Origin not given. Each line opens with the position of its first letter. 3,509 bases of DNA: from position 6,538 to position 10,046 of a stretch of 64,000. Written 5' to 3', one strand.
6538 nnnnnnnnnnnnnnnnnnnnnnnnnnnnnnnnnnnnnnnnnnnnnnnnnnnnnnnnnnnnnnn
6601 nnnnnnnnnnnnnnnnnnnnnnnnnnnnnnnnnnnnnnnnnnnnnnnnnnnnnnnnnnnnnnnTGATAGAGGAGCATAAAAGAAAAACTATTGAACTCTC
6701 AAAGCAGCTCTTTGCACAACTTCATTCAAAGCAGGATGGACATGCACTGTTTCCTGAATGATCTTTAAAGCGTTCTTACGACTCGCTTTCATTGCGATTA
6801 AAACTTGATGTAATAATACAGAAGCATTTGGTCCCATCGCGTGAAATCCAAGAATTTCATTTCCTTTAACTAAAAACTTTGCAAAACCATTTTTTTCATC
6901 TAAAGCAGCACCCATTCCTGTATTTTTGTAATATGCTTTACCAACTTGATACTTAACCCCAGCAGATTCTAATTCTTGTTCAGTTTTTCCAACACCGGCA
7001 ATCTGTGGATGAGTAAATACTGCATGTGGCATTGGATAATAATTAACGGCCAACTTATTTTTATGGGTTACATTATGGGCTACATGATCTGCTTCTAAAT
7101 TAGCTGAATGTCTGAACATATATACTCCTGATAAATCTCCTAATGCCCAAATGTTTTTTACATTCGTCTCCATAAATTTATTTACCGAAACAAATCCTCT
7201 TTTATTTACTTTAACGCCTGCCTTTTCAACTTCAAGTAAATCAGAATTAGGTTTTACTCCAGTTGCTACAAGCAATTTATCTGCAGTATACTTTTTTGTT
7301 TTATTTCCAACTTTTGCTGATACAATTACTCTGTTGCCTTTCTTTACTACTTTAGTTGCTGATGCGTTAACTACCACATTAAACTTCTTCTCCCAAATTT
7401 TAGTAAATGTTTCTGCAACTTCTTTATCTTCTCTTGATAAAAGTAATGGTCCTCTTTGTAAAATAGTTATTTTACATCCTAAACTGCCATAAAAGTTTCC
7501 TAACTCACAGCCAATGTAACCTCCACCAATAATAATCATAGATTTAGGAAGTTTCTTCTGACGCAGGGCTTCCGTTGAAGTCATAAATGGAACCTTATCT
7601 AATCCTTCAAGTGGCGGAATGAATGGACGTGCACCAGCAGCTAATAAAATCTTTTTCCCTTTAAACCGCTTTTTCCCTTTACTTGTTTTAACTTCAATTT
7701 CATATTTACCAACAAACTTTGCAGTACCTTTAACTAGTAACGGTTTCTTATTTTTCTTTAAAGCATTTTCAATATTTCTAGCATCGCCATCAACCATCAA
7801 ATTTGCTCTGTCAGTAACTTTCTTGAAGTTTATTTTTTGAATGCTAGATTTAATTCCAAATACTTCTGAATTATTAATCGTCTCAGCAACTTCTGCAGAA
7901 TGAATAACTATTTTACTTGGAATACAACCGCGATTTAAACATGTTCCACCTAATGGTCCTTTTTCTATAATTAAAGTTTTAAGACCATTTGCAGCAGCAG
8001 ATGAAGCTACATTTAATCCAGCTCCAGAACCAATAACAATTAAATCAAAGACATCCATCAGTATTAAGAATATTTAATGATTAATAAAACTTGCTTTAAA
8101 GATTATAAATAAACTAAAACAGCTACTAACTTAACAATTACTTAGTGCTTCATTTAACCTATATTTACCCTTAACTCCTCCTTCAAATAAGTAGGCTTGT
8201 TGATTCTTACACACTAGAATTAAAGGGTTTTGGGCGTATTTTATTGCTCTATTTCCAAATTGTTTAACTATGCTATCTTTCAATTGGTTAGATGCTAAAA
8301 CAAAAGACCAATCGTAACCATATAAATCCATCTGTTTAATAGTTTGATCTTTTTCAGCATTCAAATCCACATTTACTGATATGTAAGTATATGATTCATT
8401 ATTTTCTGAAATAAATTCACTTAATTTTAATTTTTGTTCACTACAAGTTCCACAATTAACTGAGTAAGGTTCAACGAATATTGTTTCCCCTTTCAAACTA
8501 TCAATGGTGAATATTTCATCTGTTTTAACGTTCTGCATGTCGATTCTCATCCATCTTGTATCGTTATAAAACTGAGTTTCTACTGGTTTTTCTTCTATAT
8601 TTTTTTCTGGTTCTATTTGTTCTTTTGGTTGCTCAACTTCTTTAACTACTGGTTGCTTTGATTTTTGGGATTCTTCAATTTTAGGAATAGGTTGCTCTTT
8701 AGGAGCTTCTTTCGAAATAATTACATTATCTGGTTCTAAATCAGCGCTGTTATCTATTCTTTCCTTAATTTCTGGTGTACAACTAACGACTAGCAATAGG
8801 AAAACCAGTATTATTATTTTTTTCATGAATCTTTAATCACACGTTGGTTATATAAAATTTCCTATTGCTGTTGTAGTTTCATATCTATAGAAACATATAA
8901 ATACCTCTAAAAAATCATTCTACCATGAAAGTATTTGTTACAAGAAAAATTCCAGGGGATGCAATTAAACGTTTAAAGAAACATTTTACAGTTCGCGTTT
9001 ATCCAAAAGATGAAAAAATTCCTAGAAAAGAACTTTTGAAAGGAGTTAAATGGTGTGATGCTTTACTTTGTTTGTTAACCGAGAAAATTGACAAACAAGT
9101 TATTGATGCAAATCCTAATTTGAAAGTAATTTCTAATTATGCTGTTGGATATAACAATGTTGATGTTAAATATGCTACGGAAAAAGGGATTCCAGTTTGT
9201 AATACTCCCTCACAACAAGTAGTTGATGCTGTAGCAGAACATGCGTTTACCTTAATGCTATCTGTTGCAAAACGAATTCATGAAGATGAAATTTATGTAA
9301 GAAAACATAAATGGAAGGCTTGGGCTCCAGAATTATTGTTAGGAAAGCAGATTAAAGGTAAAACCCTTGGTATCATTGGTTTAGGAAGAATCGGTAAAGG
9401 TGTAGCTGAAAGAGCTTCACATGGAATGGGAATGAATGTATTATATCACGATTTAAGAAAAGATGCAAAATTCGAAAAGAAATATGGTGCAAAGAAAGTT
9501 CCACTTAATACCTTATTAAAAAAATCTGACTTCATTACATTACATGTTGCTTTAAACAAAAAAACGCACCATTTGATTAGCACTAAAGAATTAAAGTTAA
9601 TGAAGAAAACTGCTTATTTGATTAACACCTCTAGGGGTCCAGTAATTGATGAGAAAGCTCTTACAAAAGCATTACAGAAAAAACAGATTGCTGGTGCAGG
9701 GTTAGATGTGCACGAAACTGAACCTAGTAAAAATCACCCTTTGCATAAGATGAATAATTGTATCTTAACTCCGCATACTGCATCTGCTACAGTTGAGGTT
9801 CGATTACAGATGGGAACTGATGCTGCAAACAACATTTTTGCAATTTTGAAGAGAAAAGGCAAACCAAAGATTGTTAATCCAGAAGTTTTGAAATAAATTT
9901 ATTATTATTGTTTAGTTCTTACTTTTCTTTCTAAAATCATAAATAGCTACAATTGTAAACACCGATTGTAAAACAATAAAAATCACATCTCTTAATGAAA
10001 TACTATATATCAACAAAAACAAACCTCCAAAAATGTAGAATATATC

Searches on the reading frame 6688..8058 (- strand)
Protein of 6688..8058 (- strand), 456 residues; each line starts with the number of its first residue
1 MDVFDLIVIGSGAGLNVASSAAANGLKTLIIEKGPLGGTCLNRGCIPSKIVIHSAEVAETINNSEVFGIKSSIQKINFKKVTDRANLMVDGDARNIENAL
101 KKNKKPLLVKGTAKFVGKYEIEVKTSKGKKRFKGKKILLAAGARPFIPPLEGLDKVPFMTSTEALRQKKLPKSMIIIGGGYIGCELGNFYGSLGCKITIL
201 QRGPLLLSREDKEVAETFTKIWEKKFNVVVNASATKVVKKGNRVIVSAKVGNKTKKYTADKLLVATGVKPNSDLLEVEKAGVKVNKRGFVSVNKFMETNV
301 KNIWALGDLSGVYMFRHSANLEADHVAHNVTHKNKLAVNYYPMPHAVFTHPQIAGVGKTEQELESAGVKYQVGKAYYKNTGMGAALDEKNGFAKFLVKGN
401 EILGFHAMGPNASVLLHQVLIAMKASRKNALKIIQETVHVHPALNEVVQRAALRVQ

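Call 3: search_protein_families(library=pfam, proteins=[window:6688-8058:-], max_evalue=0.01)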
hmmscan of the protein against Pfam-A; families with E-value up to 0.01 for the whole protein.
window:6688-8058:- (456 aa): 9 families
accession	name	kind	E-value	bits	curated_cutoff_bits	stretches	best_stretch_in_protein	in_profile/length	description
PF07992.20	Pyr_redox_2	-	3.8e-61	207.5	26.1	1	4-320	1-288/291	Pyridine nucleotide-disulphide oxidoreductase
PF02852.28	Pyr_redox_dim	-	3.8e-23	82.2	25.3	1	343-451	1-109/110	Pyridine nucleotide-disulphide oxidoreductase, dimerisation domain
PF00070.33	Pyr_redox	-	5.7e-16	59.2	22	1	174-244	2-74/82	Pyridine nucleotide-disulphide oxidoreductase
PF13738.12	Pyr_redox_3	-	2e-15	57.3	30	1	7-307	1-305/305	Pyridine nucleotide-disulphide oxidoreductase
PF13434.12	Lys_Orn_oxgnase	-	1.6e-05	24.7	21.3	1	118-186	131-203/339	L-lysine 6-monooxygenase/L-ornithine 5-monooxygenase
PF12831.13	FAD_oxidored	-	0.00011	22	27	1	5-41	1-39/416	FAD dependent oxidoreductase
PF00890.30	FAD_binding_2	-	0.00066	19.4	20.4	1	5-38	1-36/414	FAD binding domain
PF03486.20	HI0933_like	-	0.0021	18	50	0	5-35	2-33/244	HI0933-like protein Rossmann domain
PF13450.12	NAD_binding_8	-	0.0064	17.2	21.9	0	8-40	1-35/68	NAD(P)-binding Rossmann-like domain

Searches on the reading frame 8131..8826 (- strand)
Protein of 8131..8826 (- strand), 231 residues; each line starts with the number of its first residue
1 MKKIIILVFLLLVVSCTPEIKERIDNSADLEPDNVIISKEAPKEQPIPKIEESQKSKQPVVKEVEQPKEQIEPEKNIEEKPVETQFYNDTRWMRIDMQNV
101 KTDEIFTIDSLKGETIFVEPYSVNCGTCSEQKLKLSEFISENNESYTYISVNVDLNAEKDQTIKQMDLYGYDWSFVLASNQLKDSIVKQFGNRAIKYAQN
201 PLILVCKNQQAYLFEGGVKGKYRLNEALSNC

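Call 3: search_protein_families(library=pfam, proteins=[window:8131-8826:-], max_evalue=0.01)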
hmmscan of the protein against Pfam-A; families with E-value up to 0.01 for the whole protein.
window:8131-8826:- (231 aa): 1 family
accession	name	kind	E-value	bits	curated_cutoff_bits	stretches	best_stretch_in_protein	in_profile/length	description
PF09710.15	Trep_dent_lipo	-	0.0023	17.4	25.3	1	2-110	4-119/397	Treponema clustered lipoprotein (Trep_dent_lipo)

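Call 14: search_protein_families(library=ncbifam, proteins=[window:8131-8826:-], max_evalue=0.1)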
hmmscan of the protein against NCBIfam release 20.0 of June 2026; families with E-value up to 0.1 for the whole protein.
window:8131-8826:- (231 aa): 2 families
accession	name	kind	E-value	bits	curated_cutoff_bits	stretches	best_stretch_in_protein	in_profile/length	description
TIGR01781.1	Trep_dent_lipo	paralog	0.0002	20.6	294.45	1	2-95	7-97/412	clustered-type lipoprotein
NF047735.1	MPL36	exception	0.0087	15.7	430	1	1-70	1-71/305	RlpA family plasminogen-binding lipoprotein MPL36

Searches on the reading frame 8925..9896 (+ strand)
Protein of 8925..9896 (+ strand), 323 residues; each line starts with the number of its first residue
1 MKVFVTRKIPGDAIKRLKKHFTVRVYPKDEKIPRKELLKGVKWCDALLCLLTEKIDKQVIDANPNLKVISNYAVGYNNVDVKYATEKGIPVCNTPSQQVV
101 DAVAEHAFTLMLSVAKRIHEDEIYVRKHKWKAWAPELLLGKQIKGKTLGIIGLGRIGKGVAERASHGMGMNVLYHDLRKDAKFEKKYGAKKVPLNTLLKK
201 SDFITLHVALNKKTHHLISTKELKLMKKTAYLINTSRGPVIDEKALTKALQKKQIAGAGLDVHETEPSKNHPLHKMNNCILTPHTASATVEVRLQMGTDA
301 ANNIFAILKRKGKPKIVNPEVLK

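Call 3: search_protein_families(library=pfam, proteins=[window:8925-9896:+], max_evalue=0.01)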
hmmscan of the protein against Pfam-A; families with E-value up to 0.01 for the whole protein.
window:8925-9896:+ (323 aa): 4 families
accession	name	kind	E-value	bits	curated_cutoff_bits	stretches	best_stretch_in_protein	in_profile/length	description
PF02826.25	2-Hacid_dh_C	-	1.2e-63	214.1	25.1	1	108-286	1-178/178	D-isomer specific 2-hydroxyacid dehydrogenase, NAD binding domain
PF00389.36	2-Hacid_dh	-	2.6e-30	105.3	24.6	1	3-318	1-134/134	D-isomer specific 2-hydroxyacid dehydrogenase, catalytic domain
PF03446.21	NAD_binding_2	-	3e-05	24.5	21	1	148-256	2-113/161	NAD binding domain of 6-phosphogluconate dehydrogenase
PF03807.23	F420_oxidored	-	0.0063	17.5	21.6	0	148-211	2-70/94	NADP oxidoreductase coenzyme F420-dependent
